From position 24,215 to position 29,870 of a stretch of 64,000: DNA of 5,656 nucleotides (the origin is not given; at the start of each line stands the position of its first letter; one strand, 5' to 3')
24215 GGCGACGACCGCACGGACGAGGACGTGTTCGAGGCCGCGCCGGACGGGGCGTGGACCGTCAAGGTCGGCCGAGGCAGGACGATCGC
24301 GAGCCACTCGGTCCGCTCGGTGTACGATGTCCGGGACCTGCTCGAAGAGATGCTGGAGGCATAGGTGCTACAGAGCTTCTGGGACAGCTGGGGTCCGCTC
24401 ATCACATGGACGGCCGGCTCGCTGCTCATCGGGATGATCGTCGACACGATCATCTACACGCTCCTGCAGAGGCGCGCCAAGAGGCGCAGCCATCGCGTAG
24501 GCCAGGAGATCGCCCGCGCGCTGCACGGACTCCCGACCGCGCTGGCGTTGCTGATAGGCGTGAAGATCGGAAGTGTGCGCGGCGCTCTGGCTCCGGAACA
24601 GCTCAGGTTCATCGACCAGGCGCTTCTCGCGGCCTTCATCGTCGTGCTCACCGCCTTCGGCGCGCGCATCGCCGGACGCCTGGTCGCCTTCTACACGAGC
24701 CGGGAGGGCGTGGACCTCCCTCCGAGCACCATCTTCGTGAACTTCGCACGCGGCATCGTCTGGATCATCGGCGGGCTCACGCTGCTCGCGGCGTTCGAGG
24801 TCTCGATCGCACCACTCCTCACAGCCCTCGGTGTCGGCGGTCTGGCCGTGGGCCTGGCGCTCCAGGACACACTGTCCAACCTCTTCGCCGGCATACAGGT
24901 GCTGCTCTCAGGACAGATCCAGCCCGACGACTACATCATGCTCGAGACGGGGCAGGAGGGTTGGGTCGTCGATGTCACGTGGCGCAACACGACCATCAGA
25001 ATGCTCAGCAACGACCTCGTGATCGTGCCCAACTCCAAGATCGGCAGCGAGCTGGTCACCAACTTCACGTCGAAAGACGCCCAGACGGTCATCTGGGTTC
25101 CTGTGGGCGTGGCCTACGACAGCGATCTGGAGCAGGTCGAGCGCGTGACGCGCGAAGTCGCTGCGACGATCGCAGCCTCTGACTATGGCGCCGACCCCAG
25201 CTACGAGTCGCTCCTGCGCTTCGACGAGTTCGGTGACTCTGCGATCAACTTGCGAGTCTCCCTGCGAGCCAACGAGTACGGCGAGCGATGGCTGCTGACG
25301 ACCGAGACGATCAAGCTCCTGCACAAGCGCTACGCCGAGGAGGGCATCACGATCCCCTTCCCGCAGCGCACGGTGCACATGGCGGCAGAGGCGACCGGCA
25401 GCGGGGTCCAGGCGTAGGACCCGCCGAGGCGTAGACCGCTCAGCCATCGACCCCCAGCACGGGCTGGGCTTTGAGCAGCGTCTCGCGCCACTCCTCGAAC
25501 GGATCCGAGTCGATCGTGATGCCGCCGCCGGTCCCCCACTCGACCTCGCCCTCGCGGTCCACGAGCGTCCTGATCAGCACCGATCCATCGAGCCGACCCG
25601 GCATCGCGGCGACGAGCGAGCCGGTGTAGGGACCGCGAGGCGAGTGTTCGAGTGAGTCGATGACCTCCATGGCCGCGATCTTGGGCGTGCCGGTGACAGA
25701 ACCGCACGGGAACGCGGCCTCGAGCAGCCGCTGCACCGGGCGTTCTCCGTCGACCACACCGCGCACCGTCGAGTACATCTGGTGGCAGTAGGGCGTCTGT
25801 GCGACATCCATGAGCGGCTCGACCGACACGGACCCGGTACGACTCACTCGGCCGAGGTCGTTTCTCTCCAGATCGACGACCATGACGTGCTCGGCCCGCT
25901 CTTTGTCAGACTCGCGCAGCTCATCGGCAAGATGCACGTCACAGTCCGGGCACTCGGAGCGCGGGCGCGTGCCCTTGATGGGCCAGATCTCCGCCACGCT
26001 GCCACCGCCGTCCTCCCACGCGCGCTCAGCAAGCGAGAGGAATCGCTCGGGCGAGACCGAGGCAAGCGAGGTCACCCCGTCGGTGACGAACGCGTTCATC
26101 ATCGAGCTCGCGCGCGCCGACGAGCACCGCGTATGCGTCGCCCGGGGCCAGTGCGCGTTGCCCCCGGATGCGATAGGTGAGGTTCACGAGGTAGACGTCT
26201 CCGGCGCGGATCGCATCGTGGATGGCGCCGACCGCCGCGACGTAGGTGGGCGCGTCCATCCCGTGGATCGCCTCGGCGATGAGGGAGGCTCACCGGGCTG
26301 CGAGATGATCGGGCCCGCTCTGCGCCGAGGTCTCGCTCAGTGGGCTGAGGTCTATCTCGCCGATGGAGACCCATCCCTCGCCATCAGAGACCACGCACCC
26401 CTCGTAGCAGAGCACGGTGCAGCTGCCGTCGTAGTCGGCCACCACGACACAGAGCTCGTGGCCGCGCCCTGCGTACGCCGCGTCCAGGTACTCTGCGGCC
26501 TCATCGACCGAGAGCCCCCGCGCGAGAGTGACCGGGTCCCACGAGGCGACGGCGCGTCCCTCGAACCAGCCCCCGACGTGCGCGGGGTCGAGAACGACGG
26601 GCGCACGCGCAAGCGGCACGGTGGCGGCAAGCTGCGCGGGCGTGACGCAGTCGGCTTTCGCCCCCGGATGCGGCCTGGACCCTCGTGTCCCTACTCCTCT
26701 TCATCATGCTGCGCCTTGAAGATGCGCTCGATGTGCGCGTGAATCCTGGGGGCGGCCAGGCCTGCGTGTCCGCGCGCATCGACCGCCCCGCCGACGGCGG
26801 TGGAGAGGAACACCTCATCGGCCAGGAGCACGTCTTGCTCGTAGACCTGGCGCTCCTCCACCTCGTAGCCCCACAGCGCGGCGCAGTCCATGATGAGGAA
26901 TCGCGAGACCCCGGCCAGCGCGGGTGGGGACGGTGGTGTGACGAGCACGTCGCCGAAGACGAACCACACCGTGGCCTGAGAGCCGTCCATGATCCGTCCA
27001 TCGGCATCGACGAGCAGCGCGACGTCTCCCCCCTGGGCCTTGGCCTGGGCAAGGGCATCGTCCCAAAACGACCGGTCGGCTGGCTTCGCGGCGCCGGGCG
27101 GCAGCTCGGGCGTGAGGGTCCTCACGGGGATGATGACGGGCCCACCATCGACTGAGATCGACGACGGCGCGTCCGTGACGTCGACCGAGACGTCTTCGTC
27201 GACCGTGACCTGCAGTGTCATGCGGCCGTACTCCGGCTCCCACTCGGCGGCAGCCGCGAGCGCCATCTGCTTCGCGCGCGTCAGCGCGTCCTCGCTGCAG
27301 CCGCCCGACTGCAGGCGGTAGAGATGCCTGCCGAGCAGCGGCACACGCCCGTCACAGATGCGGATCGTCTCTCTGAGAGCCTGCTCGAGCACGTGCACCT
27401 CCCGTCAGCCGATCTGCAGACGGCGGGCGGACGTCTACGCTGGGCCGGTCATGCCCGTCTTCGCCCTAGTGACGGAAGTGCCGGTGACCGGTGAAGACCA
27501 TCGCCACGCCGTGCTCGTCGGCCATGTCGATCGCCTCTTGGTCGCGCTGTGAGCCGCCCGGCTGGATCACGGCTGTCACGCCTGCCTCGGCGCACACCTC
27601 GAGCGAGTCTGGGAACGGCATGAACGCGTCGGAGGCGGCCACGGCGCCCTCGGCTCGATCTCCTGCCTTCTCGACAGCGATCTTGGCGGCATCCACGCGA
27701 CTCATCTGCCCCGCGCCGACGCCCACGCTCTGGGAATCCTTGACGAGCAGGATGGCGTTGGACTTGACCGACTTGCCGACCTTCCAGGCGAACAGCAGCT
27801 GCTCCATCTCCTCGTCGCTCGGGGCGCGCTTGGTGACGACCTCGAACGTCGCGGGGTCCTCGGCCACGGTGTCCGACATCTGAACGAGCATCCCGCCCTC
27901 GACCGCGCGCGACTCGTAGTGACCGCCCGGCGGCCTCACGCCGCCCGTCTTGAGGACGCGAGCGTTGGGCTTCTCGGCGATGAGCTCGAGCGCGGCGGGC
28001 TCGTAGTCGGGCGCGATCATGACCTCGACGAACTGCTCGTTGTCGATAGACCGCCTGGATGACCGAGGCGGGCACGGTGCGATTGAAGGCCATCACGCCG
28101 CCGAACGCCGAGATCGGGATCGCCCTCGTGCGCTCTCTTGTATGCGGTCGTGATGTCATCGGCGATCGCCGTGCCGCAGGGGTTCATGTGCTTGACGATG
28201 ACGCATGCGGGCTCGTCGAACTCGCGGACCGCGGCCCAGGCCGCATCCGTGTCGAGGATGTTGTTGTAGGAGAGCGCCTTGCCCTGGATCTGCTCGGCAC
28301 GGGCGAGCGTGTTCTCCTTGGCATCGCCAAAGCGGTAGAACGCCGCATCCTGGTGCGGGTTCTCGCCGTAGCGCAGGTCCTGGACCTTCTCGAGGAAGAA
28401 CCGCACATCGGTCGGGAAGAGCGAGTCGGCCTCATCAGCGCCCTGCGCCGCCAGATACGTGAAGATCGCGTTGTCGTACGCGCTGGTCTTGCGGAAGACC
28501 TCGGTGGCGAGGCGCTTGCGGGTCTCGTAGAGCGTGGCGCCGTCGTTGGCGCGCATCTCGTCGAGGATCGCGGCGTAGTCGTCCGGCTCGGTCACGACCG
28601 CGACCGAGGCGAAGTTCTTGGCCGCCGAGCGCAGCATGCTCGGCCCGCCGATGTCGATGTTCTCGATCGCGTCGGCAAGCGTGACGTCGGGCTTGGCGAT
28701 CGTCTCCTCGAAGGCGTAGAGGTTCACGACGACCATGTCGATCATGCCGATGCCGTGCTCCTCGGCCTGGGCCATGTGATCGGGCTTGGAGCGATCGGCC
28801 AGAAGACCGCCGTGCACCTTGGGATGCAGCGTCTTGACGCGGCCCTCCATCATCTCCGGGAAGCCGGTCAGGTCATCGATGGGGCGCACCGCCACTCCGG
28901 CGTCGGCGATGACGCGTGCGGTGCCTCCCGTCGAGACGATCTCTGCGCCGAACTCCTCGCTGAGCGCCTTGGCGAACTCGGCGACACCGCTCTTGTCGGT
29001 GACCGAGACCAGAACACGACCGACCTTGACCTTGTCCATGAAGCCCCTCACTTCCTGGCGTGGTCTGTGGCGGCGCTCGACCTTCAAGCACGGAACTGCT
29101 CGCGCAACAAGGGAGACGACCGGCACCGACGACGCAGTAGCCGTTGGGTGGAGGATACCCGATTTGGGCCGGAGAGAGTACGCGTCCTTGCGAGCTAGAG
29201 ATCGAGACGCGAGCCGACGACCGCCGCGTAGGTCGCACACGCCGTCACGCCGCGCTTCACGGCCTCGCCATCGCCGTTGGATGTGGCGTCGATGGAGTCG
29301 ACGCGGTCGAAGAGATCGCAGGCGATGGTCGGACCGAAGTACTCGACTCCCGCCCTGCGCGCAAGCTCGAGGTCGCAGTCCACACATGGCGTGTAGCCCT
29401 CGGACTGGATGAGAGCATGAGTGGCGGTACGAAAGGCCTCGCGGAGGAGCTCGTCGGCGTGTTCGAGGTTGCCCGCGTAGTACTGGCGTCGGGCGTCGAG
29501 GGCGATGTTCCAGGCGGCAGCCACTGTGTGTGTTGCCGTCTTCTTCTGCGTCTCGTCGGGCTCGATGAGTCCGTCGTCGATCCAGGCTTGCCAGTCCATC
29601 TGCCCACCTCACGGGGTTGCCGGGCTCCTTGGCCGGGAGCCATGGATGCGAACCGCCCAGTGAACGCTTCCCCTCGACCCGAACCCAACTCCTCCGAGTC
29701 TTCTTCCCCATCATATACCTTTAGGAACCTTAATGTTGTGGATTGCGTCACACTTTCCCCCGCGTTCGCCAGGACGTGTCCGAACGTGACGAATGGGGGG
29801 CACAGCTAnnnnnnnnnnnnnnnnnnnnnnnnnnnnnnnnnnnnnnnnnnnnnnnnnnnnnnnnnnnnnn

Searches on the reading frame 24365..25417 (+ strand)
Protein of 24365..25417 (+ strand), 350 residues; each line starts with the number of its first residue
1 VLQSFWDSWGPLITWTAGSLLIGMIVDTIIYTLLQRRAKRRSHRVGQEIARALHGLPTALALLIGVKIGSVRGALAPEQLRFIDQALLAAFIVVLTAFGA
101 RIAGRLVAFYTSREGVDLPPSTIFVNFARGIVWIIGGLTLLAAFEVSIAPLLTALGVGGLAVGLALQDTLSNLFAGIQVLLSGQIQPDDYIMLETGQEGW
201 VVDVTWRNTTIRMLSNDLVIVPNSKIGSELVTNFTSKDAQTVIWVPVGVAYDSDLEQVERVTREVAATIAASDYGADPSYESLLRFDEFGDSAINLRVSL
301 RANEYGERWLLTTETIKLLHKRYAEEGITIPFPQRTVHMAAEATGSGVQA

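Call 65: search_protein_families(library=pfam, proteins=[window:24365-25417:+], max_evalue=0.001)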
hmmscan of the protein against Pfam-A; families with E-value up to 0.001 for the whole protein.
window:24365-25417:+ (350 aa): 3 families
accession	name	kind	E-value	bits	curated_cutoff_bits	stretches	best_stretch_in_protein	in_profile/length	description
PF00924.24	MS_channel_2nd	-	2.4e-15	56.8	20.2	1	168-235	1-67/68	Mechanosensitive ion channel, beta-domain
PF21082.3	MS_channel_3rd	-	3e-09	37.6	21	1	245-329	3-87/88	Mechanosensitive ion channel MscS, C-terminal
PF21088.3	MS_channel_1st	-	2.8e-05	24.5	23.1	1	131-167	6-42/42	Mechanosensitive ion channel, transmembrane helices 2/3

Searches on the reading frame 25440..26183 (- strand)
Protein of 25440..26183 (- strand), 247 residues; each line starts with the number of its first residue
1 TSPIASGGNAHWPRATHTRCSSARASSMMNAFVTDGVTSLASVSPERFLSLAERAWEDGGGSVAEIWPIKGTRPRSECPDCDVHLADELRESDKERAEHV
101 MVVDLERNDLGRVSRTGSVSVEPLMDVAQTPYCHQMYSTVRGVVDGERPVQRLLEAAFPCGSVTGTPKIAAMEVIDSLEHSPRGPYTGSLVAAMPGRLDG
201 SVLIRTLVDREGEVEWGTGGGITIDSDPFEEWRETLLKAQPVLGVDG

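Call 65: search_protein_families(library=pfam, proteins=[window:25440-26183:-], max_evalue=0.001)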
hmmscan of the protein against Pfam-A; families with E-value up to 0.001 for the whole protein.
window:25440-26183:- (247 aa): 1 family
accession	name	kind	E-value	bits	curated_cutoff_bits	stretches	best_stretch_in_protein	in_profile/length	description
PF00425.24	Chorismate_bind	-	6.1e-59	200.1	27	1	16-238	43-257/257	chorismate binding enzyme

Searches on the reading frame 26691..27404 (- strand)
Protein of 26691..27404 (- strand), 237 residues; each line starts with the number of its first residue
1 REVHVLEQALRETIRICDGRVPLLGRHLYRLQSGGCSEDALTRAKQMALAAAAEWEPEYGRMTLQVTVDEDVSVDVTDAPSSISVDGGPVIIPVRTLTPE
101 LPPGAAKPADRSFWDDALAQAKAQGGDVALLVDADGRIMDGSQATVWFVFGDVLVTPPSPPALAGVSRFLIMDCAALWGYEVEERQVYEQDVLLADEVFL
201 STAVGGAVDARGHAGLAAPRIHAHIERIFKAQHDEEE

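Call 65: search_protein_families(library=pfam, proteins=[window:26691-27404:-], max_evalue=0.001)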
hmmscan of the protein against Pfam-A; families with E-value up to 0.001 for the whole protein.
window:26691-27404:- (237 aa): 1 family
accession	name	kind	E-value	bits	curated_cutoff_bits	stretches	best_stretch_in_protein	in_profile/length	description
PF01063.24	Aminotran_4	-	1.9e-22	80.7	28.5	1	12-208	4-218/223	Amino-transferase class IV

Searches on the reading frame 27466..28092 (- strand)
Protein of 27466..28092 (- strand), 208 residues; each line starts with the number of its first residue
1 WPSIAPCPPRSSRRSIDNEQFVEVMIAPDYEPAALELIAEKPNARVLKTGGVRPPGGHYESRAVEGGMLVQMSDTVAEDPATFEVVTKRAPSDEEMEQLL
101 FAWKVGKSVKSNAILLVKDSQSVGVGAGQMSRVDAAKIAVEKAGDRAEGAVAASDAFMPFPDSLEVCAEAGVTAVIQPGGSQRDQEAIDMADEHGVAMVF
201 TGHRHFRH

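Call 65: search_protein_families(library=pfam, proteins=[window:27466-28092:-], max_evalue=0.001)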
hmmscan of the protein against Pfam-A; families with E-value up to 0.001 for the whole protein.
window:27466-28092:- (208 aa): 1 family
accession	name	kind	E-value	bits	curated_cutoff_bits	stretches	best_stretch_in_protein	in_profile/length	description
PF01808.24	AICARFT_IMPCHas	-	2.1e-42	146.1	25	1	18-142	187-311/311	AICARFT/IMPCHase bienzyme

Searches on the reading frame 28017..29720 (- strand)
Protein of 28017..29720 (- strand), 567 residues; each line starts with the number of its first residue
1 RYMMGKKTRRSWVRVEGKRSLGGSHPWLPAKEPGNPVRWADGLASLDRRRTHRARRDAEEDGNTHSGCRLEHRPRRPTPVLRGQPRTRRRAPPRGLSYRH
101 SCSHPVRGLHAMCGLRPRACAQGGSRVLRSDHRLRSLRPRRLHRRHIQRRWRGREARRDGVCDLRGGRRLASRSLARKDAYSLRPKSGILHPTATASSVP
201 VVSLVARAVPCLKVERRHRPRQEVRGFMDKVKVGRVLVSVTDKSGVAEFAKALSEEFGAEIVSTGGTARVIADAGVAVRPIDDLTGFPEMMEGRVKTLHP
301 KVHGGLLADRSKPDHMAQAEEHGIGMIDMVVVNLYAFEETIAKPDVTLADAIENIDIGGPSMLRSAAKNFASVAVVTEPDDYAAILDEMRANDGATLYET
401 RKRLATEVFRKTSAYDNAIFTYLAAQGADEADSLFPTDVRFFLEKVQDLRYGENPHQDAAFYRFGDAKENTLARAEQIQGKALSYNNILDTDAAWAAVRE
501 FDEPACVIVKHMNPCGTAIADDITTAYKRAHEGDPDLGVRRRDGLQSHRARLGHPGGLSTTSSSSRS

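Call 21: search_protein_families(library=pfam, proteins=[window:28017-29720:-], max_evalue=0.001)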
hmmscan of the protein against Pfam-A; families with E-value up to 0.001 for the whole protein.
window:28017-29720:- (567 aa): 2 families
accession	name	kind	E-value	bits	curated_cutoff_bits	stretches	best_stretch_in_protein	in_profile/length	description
PF01808.24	AICARFT_IMPCHas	-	4.3e-62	210.8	25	1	366-535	1-164/311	AICARFT/IMPCHase bienzyme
PF02142.27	MGS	-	4.2e-21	75.3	24.1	1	246-360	2-93/94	MGS-like domain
